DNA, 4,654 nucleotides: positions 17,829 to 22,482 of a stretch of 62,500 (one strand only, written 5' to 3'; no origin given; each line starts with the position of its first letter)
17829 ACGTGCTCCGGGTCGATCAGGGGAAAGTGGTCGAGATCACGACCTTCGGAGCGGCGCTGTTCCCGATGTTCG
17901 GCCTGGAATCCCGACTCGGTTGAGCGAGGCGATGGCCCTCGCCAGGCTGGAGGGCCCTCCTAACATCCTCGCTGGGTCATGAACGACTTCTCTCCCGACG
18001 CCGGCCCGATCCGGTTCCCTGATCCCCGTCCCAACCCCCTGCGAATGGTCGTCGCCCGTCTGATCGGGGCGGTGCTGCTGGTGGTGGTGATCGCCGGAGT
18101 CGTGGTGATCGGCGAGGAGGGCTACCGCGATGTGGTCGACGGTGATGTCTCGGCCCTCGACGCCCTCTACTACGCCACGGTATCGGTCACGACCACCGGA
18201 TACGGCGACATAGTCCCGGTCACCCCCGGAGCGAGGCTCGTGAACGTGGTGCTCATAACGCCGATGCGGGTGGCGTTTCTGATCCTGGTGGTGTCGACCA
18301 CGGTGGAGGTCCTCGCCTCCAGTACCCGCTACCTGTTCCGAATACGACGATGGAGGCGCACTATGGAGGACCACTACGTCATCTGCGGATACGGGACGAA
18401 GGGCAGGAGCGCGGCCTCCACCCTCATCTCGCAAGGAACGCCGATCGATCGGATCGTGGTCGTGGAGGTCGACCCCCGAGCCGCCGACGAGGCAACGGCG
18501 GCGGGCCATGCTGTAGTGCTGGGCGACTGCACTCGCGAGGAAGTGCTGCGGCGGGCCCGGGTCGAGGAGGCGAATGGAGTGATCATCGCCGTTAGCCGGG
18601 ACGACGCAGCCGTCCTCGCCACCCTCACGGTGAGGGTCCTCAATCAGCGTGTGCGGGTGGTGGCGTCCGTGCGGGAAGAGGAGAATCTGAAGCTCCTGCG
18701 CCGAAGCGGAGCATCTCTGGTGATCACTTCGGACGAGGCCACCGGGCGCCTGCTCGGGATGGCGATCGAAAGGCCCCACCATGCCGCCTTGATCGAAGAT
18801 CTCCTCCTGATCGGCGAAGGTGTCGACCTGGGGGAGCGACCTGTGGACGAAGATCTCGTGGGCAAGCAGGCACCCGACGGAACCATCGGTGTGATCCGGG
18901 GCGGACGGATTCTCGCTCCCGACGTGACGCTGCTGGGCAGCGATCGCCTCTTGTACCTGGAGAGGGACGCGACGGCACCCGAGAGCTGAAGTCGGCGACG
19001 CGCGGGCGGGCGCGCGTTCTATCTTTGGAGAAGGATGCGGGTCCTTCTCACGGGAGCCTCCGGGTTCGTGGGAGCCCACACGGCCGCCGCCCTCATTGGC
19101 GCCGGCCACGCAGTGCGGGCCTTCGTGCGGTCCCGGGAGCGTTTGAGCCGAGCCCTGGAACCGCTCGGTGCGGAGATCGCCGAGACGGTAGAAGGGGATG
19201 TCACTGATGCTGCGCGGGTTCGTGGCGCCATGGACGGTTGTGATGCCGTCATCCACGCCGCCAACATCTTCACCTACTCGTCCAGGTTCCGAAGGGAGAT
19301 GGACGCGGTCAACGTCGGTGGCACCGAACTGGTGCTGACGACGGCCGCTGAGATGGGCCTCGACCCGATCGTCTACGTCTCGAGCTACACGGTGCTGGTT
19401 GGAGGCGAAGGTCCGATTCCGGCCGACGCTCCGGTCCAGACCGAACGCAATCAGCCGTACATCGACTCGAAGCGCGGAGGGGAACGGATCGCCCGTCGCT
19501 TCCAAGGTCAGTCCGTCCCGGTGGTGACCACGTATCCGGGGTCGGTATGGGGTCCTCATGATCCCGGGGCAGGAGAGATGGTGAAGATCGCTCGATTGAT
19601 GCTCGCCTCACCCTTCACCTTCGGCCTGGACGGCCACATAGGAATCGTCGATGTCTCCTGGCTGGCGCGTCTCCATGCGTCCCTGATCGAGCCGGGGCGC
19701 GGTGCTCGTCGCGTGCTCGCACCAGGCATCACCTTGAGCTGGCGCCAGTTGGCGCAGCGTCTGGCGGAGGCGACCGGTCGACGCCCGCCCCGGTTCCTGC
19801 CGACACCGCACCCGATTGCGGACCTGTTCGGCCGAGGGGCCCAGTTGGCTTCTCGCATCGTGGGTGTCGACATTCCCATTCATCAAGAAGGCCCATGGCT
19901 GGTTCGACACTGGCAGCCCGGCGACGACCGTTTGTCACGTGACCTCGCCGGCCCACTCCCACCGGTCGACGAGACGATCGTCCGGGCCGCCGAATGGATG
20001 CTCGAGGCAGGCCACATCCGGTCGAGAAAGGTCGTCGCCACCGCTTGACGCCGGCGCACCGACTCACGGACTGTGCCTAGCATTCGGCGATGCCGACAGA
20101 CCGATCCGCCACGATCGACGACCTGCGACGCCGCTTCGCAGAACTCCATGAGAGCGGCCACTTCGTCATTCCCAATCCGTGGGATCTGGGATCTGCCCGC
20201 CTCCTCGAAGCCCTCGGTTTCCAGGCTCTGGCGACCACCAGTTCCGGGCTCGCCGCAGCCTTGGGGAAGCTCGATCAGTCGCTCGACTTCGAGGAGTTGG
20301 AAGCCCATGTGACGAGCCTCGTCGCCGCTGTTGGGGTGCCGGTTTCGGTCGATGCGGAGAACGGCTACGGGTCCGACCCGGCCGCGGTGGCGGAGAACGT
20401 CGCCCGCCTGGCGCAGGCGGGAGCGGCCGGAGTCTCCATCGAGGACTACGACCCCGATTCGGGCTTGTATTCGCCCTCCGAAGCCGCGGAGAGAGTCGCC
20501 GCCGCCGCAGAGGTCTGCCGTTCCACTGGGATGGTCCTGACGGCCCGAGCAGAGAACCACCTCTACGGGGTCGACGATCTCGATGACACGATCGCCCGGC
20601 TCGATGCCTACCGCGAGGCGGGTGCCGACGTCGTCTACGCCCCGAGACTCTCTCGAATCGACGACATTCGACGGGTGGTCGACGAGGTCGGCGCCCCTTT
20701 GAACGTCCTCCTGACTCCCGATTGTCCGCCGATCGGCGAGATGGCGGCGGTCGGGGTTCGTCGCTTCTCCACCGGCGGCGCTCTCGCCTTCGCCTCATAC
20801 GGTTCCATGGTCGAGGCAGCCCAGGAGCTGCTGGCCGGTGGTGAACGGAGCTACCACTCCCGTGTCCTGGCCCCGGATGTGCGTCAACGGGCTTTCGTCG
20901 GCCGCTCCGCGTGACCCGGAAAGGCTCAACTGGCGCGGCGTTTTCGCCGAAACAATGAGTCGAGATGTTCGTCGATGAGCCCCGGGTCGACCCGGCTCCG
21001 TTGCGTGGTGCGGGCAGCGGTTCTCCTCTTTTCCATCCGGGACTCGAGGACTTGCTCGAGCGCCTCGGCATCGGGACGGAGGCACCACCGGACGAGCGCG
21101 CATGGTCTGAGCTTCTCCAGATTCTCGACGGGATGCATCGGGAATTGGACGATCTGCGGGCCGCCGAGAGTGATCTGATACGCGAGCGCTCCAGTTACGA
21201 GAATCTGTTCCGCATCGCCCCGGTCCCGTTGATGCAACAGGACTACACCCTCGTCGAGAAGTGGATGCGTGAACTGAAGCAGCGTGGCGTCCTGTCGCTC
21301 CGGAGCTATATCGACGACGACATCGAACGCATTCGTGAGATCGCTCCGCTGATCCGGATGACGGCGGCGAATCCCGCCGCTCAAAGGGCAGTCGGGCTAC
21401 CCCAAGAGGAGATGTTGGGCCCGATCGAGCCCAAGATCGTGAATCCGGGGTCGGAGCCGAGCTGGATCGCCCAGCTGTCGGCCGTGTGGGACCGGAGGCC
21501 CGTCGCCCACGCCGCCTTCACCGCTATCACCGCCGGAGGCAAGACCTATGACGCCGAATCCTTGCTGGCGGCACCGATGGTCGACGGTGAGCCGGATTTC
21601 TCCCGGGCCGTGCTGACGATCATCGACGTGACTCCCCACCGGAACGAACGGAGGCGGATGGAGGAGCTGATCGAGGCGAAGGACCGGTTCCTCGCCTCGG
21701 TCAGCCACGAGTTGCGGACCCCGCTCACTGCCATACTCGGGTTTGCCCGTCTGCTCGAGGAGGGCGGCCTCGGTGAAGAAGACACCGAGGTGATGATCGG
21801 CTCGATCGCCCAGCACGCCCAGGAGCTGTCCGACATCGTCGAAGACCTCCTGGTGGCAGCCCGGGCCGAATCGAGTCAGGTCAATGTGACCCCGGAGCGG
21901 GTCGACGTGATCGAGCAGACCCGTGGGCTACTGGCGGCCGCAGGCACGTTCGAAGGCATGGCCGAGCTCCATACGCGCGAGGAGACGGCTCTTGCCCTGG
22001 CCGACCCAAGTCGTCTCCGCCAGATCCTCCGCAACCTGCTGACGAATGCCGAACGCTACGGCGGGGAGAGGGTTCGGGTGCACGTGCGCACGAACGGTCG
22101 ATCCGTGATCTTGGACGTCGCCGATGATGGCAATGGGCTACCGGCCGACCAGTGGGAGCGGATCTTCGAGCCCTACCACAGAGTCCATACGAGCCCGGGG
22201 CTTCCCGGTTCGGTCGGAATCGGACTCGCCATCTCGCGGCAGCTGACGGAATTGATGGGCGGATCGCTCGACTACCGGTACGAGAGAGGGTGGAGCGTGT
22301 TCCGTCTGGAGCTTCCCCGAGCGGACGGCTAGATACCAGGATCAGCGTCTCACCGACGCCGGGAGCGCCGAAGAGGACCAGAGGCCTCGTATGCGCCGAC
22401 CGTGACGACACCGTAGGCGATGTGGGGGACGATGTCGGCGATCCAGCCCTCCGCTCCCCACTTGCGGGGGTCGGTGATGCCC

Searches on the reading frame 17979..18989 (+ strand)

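Call 32: search_protein_families(library=pfam, proteins=[window:17979-18989:+], max_evalue=0.00001)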
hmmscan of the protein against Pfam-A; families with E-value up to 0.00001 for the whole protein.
window:17979-18989:+ (336 aa): 2 families
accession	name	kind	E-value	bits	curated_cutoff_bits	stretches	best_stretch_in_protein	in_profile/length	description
PF02254.24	TrkA_N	-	6.1e-28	97.9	23.8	1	133-250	1-115/116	TrkA-N domain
PF07885.22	Ion_trans_2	-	3.4e-14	52.9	22.5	1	34-112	4-77/79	Ion channel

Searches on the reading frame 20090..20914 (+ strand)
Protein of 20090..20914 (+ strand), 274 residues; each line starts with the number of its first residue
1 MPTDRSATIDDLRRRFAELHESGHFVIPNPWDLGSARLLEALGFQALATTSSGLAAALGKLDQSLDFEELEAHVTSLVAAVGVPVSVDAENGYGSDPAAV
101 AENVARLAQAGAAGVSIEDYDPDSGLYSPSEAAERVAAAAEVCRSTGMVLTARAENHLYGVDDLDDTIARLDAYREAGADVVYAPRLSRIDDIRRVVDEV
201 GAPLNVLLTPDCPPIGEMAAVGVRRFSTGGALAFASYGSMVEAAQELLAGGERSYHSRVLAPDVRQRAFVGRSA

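Call 32: search_protein_families(library=pfam, proteins=[window:20090-20914:+], max_evalue=0.00001)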
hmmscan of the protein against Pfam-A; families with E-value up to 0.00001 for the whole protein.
window:20090-20914:+ (274 aa): 1 family
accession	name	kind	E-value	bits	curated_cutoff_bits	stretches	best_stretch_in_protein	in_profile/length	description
PF13714.12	PEP_mutase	-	1.3e-70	238.1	31.5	1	16-248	1-240/240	Phosphoenolpyruvate phosphomutase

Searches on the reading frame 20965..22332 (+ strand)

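Call 32: search_protein_families(library=pfam, proteins=[window:20965-22332:+], max_evalue=0.00001)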
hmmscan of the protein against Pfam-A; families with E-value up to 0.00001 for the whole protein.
window:20965-22332:+ (455 aa): 2 families
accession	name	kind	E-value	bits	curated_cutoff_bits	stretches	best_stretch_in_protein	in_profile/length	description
PF02518.31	HATPase_c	-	4.1e-22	79.1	26.4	1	347-452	2-109/111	Histidine kinase-, DNA gyrase B-, and HSP90-like ATPase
PF00512.31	HisKA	-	1.1e-18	67.4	26.9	1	238-303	1-65/66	His Kinase A (phospho-acceptor) domain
